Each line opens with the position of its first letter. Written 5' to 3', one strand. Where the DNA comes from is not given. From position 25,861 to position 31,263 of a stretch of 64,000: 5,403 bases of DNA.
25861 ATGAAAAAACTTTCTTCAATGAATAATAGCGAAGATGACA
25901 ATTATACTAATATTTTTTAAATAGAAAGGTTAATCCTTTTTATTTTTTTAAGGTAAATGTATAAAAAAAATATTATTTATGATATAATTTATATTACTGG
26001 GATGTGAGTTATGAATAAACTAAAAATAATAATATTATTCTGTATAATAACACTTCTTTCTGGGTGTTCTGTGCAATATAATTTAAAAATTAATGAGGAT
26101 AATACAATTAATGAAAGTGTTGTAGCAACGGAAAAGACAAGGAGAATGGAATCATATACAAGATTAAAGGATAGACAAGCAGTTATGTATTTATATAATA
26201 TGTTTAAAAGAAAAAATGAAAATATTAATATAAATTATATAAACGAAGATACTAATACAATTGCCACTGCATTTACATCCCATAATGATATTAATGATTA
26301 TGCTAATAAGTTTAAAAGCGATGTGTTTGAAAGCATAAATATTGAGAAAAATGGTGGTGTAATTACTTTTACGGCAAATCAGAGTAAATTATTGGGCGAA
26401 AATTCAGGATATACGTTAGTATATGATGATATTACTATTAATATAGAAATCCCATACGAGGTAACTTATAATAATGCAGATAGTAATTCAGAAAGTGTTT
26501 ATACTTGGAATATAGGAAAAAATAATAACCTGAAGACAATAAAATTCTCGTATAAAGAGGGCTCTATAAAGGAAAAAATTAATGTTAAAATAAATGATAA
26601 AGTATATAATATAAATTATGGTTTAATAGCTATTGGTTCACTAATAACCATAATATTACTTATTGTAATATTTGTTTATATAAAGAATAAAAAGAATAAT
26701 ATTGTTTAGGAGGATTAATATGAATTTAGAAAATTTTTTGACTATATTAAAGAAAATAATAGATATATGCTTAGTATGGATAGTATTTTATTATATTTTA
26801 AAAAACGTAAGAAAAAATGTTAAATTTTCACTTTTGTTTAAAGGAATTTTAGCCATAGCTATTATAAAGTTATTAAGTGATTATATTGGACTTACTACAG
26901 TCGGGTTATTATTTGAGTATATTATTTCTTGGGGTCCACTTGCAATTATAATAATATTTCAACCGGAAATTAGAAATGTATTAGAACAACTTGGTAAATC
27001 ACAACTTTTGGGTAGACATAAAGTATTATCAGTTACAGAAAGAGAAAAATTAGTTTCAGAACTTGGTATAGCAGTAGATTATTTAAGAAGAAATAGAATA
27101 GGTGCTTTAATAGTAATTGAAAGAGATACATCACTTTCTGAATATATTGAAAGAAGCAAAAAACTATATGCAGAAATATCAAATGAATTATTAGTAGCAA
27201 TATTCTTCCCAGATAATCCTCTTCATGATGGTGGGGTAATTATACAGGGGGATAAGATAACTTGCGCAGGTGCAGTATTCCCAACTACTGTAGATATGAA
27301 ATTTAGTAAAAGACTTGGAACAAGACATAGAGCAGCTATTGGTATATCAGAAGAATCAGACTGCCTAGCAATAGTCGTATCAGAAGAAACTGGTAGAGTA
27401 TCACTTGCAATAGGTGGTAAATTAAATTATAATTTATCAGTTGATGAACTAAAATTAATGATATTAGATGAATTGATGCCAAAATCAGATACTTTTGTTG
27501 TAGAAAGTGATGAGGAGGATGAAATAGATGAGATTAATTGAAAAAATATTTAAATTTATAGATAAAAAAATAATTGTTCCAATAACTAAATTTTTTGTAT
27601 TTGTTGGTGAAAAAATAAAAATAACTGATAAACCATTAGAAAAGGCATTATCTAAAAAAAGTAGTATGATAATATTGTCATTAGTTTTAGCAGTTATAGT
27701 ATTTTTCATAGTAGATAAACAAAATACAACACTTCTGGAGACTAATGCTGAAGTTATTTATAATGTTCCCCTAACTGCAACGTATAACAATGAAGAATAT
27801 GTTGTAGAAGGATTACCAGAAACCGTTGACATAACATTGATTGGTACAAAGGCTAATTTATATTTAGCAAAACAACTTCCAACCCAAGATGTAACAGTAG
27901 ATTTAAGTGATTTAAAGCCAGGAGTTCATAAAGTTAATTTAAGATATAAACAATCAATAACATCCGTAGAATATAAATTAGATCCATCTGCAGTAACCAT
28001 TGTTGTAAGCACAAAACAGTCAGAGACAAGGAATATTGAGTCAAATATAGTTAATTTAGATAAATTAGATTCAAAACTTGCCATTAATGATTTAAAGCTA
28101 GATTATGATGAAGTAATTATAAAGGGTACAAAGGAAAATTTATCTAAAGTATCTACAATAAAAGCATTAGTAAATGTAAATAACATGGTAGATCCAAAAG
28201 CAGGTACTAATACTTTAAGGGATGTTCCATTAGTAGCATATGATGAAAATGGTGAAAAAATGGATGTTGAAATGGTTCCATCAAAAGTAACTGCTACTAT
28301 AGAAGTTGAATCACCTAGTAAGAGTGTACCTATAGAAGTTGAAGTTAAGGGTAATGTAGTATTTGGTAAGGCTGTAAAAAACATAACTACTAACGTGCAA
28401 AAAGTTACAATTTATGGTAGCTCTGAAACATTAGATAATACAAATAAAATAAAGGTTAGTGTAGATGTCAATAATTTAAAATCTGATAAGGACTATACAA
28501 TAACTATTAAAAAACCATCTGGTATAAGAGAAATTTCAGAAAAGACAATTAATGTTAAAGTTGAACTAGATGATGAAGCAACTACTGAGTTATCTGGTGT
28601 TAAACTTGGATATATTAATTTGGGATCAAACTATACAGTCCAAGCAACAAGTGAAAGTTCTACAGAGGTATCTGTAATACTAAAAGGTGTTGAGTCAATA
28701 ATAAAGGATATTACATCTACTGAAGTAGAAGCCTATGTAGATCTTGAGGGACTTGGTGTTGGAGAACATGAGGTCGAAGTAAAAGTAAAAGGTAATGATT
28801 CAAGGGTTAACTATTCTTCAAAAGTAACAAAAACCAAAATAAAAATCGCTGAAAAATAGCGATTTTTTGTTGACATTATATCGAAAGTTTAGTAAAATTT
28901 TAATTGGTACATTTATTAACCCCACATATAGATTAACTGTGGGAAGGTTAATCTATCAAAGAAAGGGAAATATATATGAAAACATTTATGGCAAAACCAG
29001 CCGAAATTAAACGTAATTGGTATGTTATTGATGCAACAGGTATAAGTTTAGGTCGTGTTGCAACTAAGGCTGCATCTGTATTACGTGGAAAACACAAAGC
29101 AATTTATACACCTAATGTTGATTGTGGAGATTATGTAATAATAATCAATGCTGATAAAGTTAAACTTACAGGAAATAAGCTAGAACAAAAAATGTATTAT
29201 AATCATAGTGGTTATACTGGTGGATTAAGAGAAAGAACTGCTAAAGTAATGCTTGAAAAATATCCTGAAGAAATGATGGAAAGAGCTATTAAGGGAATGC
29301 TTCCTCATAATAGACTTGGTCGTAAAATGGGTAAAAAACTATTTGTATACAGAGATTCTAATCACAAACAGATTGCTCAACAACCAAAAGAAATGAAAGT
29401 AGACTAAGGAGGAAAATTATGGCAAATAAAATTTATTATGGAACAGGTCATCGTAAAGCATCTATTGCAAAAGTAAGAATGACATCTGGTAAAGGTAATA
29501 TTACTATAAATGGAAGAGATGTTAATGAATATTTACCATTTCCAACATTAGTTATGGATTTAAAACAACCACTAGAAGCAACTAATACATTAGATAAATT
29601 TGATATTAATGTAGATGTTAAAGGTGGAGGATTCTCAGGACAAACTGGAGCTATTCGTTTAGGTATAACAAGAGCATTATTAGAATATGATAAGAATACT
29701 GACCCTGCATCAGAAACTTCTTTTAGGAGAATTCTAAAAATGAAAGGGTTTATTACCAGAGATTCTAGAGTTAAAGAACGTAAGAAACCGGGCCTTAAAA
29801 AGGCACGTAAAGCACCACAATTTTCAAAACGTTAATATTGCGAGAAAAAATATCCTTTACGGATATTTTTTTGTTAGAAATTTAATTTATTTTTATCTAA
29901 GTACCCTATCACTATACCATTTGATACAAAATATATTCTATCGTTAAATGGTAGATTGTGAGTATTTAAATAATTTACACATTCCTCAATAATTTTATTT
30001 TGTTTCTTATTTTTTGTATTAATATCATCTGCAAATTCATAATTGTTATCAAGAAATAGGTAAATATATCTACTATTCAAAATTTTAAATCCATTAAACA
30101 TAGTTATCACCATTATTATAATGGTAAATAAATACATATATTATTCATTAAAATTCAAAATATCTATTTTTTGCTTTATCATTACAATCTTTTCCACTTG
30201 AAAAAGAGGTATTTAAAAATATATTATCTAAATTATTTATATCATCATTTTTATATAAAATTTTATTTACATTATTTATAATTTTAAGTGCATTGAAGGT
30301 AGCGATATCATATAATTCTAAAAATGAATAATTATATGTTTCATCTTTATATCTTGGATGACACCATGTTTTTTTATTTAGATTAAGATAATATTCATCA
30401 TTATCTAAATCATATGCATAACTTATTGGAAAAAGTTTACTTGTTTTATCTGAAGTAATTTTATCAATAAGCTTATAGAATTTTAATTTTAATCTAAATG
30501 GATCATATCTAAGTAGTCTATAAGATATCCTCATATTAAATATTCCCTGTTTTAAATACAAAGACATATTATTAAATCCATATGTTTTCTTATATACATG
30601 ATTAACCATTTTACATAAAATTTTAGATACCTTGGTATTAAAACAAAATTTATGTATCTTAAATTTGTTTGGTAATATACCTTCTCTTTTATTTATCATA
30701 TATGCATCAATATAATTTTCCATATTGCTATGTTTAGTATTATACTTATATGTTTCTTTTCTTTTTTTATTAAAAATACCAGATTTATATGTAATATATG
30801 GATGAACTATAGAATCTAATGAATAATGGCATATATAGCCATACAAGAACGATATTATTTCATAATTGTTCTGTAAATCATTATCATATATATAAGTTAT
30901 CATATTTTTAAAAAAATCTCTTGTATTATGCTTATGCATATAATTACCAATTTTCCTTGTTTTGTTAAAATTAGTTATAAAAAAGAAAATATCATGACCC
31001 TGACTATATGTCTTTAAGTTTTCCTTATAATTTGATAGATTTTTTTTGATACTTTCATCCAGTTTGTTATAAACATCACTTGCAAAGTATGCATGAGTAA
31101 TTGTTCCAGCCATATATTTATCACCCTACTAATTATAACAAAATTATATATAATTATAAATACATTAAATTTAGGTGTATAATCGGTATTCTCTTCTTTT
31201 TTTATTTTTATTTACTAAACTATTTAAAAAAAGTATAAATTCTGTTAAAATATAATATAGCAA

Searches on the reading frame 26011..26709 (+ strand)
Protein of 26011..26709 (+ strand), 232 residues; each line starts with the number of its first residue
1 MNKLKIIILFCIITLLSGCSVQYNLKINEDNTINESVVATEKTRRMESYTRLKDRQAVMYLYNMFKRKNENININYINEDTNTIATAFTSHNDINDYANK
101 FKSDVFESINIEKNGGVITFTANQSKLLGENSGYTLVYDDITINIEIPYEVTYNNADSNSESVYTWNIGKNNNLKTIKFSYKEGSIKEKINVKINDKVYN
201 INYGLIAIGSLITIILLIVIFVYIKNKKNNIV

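Call 86: search_protein_families(library=pfam, proteins=[window:26011-26709:+], max_evalue=0.001)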
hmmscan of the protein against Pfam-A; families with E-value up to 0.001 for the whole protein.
window:26011-26709:+ (232 aa): 2 families
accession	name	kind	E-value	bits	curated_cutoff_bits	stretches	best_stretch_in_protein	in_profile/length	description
PF21946.1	LppM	-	6.6e-06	26.9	27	1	21-170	2-143/153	LppM domain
PF14610.12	Psg1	-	0.00043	20.5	30.1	1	71-229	60-182/186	Ykl077w/Psg1 (Pma1 Stabilization in Golgi)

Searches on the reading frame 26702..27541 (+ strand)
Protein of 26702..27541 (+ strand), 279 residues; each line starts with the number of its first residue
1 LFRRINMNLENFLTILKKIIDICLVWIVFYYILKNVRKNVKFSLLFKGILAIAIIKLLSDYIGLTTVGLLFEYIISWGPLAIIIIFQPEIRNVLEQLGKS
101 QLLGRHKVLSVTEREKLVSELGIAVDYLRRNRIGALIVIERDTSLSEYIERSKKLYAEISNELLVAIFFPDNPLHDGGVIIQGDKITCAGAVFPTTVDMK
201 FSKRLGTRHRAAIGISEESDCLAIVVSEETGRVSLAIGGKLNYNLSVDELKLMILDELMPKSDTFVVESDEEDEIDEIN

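Call 86: search_protein_families(library=pfam, proteins=[window:26702-27541:+], max_evalue=0.001)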
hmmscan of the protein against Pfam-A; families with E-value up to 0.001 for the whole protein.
window:26702-27541:+ (279 aa): 2 families
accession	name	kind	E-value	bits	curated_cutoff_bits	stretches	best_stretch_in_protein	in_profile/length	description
PF02457.21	DAC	-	1.2e-39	135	27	1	124-240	3-118/119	DisA bacterial checkpoint controller nucleotide-binding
PF19293.4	CdaA_N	-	1.8e-09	38.1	23.8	1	16-90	7-81/81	CdaA N-terminal transmembrane domain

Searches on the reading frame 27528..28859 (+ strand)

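Call 86: search_protein_families(library=pfam, proteins=[window:27528-28859:+], max_evalue=0.001)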
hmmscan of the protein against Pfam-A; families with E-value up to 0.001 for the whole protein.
window:27528-28859:+ (443 aa): 1 family
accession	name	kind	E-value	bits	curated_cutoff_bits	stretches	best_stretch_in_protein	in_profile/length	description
PF07949.17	YbbR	-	5.8e-26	91.1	22.3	4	267-345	1-81/81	YbbR-like protein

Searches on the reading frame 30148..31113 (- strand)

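Call 87: search_protein_families(library=pfam, proteins=[window:30148-31113:-], max_evalue=0.001)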
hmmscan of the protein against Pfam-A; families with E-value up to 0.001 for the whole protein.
window:30148-31113:- (321 aa): 1 family
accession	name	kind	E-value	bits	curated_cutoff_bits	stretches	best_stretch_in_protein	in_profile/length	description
PF00882.24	Zn_dep_PLPC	-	1.8e-15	57.8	26.8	1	6-170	1-161/167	Zinc dependent phospholipase C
